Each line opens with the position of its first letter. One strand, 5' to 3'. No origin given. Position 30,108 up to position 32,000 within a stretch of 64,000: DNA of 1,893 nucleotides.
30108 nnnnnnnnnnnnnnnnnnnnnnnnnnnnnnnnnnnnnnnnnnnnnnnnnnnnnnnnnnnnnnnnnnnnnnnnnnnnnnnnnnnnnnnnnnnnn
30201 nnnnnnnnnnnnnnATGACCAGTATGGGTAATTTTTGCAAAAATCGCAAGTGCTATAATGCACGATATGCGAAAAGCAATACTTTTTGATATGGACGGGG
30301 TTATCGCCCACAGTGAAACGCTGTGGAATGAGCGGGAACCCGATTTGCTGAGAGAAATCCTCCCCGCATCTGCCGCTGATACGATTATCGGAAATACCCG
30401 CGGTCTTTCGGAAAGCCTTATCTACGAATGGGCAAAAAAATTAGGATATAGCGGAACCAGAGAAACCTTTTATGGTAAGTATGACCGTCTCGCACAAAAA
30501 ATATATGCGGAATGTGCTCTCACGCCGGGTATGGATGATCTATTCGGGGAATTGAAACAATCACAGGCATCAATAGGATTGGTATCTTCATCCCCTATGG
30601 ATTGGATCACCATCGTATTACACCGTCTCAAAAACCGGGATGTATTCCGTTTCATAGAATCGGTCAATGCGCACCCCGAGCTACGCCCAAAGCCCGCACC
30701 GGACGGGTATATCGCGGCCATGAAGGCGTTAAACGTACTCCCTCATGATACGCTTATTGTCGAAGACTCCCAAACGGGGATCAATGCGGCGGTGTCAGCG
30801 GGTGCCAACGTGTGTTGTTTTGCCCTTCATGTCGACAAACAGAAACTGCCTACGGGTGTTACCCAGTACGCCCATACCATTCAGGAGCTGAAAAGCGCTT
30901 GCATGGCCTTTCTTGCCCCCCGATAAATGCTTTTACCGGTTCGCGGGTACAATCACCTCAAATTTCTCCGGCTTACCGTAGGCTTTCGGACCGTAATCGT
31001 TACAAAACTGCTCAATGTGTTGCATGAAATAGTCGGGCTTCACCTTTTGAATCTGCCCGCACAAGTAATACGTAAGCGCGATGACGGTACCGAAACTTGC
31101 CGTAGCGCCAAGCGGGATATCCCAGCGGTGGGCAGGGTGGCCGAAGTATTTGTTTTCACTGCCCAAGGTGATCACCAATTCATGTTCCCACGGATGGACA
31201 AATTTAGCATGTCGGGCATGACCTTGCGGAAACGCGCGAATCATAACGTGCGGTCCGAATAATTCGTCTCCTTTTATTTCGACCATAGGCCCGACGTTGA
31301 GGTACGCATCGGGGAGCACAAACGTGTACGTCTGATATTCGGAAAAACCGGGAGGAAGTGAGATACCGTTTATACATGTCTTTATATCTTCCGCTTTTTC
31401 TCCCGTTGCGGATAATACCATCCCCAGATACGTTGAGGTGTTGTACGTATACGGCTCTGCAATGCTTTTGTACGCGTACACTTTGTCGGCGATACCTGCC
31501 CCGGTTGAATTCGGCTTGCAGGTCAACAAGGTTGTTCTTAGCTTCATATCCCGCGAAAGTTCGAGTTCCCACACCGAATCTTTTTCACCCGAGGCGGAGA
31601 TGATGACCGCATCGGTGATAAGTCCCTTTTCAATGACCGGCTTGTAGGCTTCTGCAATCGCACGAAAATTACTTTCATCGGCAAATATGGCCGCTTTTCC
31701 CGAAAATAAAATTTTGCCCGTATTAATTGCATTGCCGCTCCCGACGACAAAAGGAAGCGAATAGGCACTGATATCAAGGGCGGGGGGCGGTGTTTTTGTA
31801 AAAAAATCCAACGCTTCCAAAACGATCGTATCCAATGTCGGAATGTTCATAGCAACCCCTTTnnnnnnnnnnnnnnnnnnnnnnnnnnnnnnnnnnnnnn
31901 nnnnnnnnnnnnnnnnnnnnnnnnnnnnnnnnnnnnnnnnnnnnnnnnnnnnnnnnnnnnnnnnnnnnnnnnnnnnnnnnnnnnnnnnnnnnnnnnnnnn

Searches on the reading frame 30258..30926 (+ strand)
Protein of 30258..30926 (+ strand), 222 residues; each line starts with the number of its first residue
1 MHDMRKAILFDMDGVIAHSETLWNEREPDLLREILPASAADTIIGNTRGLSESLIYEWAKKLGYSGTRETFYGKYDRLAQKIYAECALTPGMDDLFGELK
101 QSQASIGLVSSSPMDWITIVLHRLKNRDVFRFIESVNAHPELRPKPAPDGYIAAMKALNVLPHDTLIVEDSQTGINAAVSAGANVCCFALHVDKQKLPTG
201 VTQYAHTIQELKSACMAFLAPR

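Call 15: search_protein_families(library=pfam, proteins=[window:30258-30926:+])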
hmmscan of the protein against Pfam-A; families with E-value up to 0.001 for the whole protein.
window:30258-30926:+ (222 aa): 2 families
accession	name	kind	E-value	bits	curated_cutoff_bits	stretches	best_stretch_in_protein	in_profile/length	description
PF13419.12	HAD_2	-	2.6e-24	86.7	23.8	1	8-186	1-176/178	Haloacid dehalogenase-like hydrolase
PF00702.32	Hydrolase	-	1.1e-18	68.7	26.4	1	6-182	2-191/191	haloacid dehalogenase-like hydrolase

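Call 16: search_protein_families(library=ncbifam, proteins=[window:30258-30926:+], max_evalue=0.00001)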
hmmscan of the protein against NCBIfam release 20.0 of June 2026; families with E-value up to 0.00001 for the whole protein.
window:30258-30926:+ (222 aa): 20 families
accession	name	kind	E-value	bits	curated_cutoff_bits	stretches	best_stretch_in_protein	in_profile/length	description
NF008087.0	PRK10826.1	equivalog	5.6e-23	81.7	191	1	5-181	7-184/222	hexitol phosphatase HxpB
TIGR01990.1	bPGM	equivalog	2.5e-18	66.7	189.4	1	6-185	2-183/187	beta-phosphoglucomutase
TIGR02009.1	PGMB-YQAB-SF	subfamily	1.7e-17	64.3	153.35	1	6-185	2-183/186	beta-phosphoglucomutase family hydrolase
TIGR01509.1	HAD-SF-IA-v3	subfamily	2.9e-13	50.3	29.4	1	136-187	103-153/154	HAD-IA family hydrolase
NF009695.0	PRK13222.1-2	equivalog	1.7e-12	47.3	225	1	5-189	6-194/226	phosphoglycolate phosphatase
NF053653.1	InDiPhoBT2121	equivalog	1.1e-11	44.8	245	1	6-184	2-182/216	inorganic diphosphatase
NF009697.0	PRK13222.1-4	equivalog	2.3e-10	40.2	327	1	6-185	8-190/232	phosphoglycolate phosphatase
NF046057.1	bifunc_MtlD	equivalog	9.1e-10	37.6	800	1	6-186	8-189/683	bifunctional mannitol-1-phosphate dehydrogenase/phosphatase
NF008610.0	PRK11587.1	equivalog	2.9e-09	36.6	282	1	89-197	85-190/219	sugar phosphatase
TIGR01449.2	PGP_bact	equivalog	3.9e-09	36.3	180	1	9-189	2-185/213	phosphoglycolate phosphatase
NF009804.0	PRK13288.1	equivalog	9.6e-09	35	218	1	6-192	4-185/215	pyrophosphatase PpaX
NF009698.0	PRK13223.1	equivalog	1.1e-08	34.6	466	1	86-190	100-200/272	phosphoglycolate phosphatase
NF009696.0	PRK13222.1-3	equivalog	1.9e-08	34.3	359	1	6-185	4-183/223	N-acetylmuramic acid 6-phosphate phosphatase MupP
TIGR02253.1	CTE7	subfamily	1.4e-07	31.5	169.75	1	6-196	3-202/221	TIGR02253 family HAD-type hydrolase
NF009694.0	PRK13222.1-1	equivalog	1.6e-07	30.9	415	1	77-185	100-207/252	phosphoglycolate phosphatase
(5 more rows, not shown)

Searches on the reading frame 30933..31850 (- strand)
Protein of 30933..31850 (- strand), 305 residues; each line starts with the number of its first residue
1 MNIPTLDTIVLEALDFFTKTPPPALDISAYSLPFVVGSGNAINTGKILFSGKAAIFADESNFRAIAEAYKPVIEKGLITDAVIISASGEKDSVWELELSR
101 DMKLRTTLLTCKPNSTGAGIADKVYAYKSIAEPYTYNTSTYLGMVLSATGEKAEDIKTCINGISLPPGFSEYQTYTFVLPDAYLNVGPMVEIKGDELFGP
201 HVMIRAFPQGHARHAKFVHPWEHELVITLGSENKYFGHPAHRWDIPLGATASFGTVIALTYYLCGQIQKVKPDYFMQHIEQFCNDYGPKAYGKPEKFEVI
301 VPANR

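Call 15: search_protein_families(library=pfam, proteins=[window:30933-31850:-])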
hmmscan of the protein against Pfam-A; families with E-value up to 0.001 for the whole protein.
window:30933-31850:- (305 aa): 0 families

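Call 16: search_protein_families(library=ncbifam, proteins=[window:30933-31850:-], max_evalue=0.00001)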
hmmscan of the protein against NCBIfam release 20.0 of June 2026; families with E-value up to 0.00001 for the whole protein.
window:30933-31850:- (305 aa): 0 families

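Call 32: search_solved_structures(query=window:30933-31850:-, max_evalue=10)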
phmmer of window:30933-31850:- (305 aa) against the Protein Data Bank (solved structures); distinct sequences matched with E-value up to 10: 11.
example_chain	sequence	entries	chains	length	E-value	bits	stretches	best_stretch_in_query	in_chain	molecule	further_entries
6cty_A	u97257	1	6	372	0.52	12.5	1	237-300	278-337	Dihydroorotase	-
2z2b_A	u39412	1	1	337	1.5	11.1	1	237-295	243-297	Dihydroorotase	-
1j79_A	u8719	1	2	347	1.5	11.1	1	237-295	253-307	dihydroorotase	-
2e25_A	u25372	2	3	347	1.5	11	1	237-295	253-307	Dihydroorotase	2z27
2z26_A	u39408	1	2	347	1.5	11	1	237-295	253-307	Dihydroorotase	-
2z29_A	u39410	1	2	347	1.5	11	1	237-295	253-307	Dihydroorotase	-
2z25_A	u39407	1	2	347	1.5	11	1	237-295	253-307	Dihydroorotase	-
1xge_A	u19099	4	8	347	1.5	11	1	237-295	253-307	Dihydroorotase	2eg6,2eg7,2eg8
2z24_A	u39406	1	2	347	1.6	11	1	237-295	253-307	Dihydroorotase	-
2z28_A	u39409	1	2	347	1.6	11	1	237-295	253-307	Dihydroorotase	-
2z2a_A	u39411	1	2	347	1.6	11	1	237-295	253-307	Dihydroorotase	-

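Call 49: find_homologous_proteins(query=window:30933-31850:-)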
Query window:30933-31850:- (305 aa): 1922 proteins with E <= 0.001 among 3540 candidates; the best 120 are listed.
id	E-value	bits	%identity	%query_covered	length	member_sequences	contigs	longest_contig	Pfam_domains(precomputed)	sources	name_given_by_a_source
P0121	3.8e-203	691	98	100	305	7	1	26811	-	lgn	-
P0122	1.0e-190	650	92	100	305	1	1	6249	-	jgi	jgi:hypothetical protein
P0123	5.0e-190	648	91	100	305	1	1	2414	-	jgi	jgi:hypothetical protein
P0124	3.4e-189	645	91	100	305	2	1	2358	-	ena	-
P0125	1.3e-188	643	92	100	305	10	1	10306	-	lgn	-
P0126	4.5e-181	619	88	100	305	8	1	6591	-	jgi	-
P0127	6.0e-177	605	86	100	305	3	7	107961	-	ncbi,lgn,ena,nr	ncbi:hypothetical protein HZB58_03345 [Candidatus Gottesmanbacteria bacterium]|nr:hypothetical prote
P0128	2.2e-176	603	85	100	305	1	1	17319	-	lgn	-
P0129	9.7e-173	591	83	100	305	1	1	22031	-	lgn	-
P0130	4.2e-172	589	84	100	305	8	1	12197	-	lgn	-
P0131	1.9e-169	581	83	100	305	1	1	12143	-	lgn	-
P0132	4.4e-168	576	83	100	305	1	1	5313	-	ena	-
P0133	7.9e-164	562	81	100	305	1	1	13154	-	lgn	-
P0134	9.0e-164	562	80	100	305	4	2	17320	-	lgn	-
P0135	4.5e-163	560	79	100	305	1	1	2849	-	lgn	-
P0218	1.8e-130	453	64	100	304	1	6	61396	-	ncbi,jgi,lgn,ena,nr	ncbi:MAG: hypothetical protein UY41_C0025G0003 [Candidatus Moranbacteria bacterium GW2011_GWE1_49_15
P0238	4.9e-126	438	62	100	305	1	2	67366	-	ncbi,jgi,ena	ncbi:MAG: hypothetical protein WC858_03670 [Parcubacteria group bacterium]|jgi:hypothetical protein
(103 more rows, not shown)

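Call 52: find_encoding_contigs(protein=P0218, flank=6000, max_places=3)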
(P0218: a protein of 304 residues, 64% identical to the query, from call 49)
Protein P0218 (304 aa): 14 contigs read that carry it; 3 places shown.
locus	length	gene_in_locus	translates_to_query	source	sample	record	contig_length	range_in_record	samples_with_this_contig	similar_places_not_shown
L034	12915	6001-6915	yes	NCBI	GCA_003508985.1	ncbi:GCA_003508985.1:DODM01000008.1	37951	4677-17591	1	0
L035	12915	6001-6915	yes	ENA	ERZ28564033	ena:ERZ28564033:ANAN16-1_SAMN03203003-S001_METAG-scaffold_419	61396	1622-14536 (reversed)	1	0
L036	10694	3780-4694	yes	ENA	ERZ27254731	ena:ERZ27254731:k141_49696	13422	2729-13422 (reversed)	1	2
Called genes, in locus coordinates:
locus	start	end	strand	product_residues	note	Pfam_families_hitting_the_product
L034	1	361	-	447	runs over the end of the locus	PF00391:PEP-utilizers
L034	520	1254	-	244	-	-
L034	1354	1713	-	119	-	-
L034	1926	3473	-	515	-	PF00753:Lactamase_B, PF12706:Lactamase_B_2, PF22505:RNase_J_b_CASP, PF17770:RNase_J_C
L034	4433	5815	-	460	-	PF00483:NTP_transferase, PF12804:NTP_transf_3 (weak), PF22640:ManC_GMP_beta-helix, PF01050:MannoseP_isomer, PF07883:Cupin_2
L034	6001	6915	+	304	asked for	-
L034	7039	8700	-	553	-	PF00496:SBP_bac_5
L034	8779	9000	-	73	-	PF03840:SecG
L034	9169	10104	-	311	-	-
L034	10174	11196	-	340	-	PF01594:AI-2E_transport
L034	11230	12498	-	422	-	PF00675:Peptidase_M16, PF05193:Peptidase_M16_C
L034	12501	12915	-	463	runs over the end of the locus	PF00883:Peptidase_M17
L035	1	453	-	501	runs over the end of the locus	PF00391:PEP-utilizers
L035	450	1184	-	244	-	-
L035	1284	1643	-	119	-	-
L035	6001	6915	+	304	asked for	-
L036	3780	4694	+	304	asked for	-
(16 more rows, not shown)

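Call 53: find_encoding_contigs(protein=P0238, flank=6000, max_places=3)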
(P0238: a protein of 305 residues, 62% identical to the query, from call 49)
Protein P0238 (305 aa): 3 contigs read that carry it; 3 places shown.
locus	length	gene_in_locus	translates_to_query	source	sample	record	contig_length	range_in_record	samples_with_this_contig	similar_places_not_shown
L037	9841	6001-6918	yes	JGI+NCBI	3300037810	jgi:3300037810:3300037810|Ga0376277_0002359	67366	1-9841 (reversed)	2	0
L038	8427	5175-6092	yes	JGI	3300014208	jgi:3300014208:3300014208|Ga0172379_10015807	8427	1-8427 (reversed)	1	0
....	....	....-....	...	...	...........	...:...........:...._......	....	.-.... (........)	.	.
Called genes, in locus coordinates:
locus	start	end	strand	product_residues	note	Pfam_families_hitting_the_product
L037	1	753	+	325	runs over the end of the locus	PF00579:tRNA-synt_1b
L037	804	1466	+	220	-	PF01066:CDP-OH_P_transf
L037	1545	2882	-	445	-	PF02878:PGM_PMM_I, PF02879:PGM_PMM_II, PF02880:PGM_PMM_III, PF00408:PGM_PMM_IV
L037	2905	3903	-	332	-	PF01073:3Beta_HSD, PF01370:Epimerase, PF16363:GDP_Man_Dehyd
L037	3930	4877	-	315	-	PF00483:NTP_transferase, PF22640:ManC_GMP_beta-helix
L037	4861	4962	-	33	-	-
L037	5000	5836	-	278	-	PF00483:NTP_transferase, PF12804:NTP_transf_3 (weak)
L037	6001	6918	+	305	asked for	-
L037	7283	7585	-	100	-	-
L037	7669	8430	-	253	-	PF01978:TrmB, PF13730:HTH_36 (faint)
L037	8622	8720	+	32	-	-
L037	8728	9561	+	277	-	PF02498:Bro-N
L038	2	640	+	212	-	?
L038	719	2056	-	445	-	PF02878:PGM_PMM_I, PF02879:PGM_PMM_II, PF02880:PGM_PMM_III, PF00408:PGM_PMM_IV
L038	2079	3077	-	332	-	PF01073:3Beta_HSD, PF01370:Epimerase, PF16363:GDP_Man_Dehyd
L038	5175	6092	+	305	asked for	-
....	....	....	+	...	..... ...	-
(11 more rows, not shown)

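Call 58: predict_structure(alignment_id=A1)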
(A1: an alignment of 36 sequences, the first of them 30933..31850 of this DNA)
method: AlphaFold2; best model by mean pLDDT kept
length: 305 residues; sequences in the alignment: 36
mean_pLDDT: 93.8   pTM: 0.92
mean pLDDT of the five models: 93.8, 93.6, 93.2, 92.0, 91.9
residues with pLDDT >= 90: 259; 70-90: 42; 50-70: 4; < 50: 0
segments of 3 or more residues with pLDDT < 50: none
pLDDT, mean of each block of 10 residues (from residue 1): 92 98 95 93 96 94 97 96 94 96 98 96 97 93 97 98 96 96 94 93 92 80 96 93 94 98 98 93 82 82 85
secondary structure, 60 per line:
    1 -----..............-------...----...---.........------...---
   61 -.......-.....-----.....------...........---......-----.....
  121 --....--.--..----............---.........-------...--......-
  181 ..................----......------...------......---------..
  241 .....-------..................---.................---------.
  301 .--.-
elements in order: H6-19 E34-36 H40-48 E55-57 H62-68 H70-74 E80-84 H91-101 E105-110 H116-120 E123-126 H138-149 H153-161 E174-179 H181-198 E203-208 E224-229 E242-245 H253-270 H274-290

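Call 60: fold_search(model_id=the predicted structure, library=pdb)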
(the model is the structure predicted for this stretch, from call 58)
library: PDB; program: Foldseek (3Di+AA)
matches with E <= 10: 1379; with E <= 0.001: 137
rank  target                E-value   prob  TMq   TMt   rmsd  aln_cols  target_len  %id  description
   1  3tbf_B                1.6e-10  1.00  0.53  0.47   7.4       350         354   14  C-terminal domain of glucosamine-fructose-6-phosphate aminotransferase from Francisella tularensis. (released 2011-08-24)
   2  3hba_B                1.7e-10  1.00  0.50  0.49   6.9       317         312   14  Crystal structure of a putative phosphosugar isomerase (sden_2705) from shewanella denitrificans os217 at 2.00 A resol (released 2009-05-19)
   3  2aml_B                2.2e-10  1.00  0.65  0.56   6.1       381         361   14  Crystal structure of Lmo0035 protein (46906266) from LISTERIA MONOCYTOGENES 4b F2365 at 1.50 A resolution (released 2005-10-18)
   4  7kqa_A                4.1e-10  1.00  0.52  0.47   8.6       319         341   11  Crystal Structure of Glucosamine-6-phosphate deanimase from Strenotrophomonas maltophilia (released 2020-11-25)
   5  8fdb_A                5.5e-10  1.00  0.49  0.46   8.9       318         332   14  CRYSTAL STRUCTURE OF NAGB-II PHOSPHOSUGAR ISOMERASE FROM Shewanella denitrificans OS217 IN COMPLEX WITH GLUCITOLAMINE- (released 2023-05-17)
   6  8eym_A                7.0e-10  1.00  0.50  0.48   8.8       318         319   14  CRYSTAL STRUCTURE OF NAGB-II PHOSPHOSUGAR ISOMERASE FROM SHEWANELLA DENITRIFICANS OS217 IN COMPLEX WITH GLUCITOLAMINE- (released 2023-05-17)
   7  3tbf_C                9.0e-10  1.00  0.56  0.49   6.6       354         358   14  C-terminal domain of glucosamine-fructose-6-phosphate aminotransferase from Francisella tularensis. (released 2011-08-24)
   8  2cb0_B                9.0e-10  1.00  0.54  0.50   6.5       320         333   16  Crystal structure of glucosamine 6-phosphate deaminase from Pyrococcus furiosus (released 2007-03-13)
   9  8eol_B                9.0e-10  1.00  0.51  0.51   7.0       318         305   13  CRYSTAL STRUCTURE OF NAGB-II PHOSPHOSUGAR ISOMERASE FROM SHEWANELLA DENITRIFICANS OS217 AT 2.17 A RESOLUTION (released 2023-05-17)
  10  2cb0_A                9.5e-10  1.00  0.52  0.50   7.2       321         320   15  Crystal structure of glucosamine 6-phosphate deaminase from Pyrococcus furiosus (released 2007-03-13)
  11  3eua_G                9.5e-10  1.00  0.49  0.46   9.8       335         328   13  CRYSTAL STRUCTURE OF A PUTATIVE PHOSPHOSUGAR ISOMERASE (BSU32610) FROM BACILLUS SUBTILIS AT 1.90 A RESOLUTION (released 2008-10-21)
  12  2aml_A                1.0e-09  1.00  0.60  0.51   9.8       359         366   13  Crystal structure of Lmo0035 protein (46906266) from LISTERIA MONOCYTOGENES 4b F2365 at 1.50 A resolution (released 2005-10-18)
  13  3eua_A                1.1e-09  1.00  0.49  0.46   9.8       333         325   12  CRYSTAL STRUCTURE OF A PUTATIVE PHOSPHOSUGAR ISOMERASE (BSU32610) FROM BACILLUS SUBTILIS AT 1.90 A RESOLUTION (released 2008-10-21)
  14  3tbf_H                1.4e-09  1.00  0.54  0.48   7.0       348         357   14  C-terminal domain of glucosamine-fructose-6-phosphate aminotransferase from Francisella tularensis. (released 2011-08-24)
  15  7dnr_B                1.6e-09  1.00  0.61  0.54   6.0       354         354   13  Crystal Structure of Zn-bound SIS Domain of Glucosamine-6-P Synthase from E. coli (released 2021-12-15)
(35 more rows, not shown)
